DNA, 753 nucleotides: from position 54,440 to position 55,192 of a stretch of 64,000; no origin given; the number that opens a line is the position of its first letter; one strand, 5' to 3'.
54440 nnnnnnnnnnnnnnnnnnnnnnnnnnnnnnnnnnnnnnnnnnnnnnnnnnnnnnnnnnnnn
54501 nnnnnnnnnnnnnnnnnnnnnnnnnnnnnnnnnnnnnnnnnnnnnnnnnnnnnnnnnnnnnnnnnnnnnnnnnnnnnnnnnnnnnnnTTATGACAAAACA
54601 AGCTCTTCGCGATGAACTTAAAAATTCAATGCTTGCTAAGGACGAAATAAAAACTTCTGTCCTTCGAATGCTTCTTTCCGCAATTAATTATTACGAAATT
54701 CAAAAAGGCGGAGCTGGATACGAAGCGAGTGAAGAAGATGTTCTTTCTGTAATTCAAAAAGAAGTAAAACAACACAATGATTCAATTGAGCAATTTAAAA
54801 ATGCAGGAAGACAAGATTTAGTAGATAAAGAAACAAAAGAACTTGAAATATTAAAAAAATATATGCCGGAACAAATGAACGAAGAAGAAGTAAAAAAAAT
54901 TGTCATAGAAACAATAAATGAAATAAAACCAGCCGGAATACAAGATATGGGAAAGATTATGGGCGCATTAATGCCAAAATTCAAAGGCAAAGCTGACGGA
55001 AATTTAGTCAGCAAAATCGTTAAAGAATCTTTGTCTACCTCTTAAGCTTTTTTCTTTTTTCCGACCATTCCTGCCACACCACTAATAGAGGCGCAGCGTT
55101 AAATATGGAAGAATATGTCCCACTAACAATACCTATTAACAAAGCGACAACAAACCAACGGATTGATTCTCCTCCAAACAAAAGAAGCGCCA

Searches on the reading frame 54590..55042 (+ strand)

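Call 14: search_protein_families(library=pfam, proteins=[window:54590-55042:+], max_evalue=0.001)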
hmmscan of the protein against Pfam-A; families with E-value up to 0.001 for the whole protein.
window:54590-55042:+ (151 aa): 2 families
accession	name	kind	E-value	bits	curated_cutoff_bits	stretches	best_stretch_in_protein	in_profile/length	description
PF09424.15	YqeY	-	2.3e-50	170.8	27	1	3-148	1-143/143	Yqey-like protein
PF02637.23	GatB_Yqey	-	2.5e-05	24.6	27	1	77-148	69-148/148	GatB domain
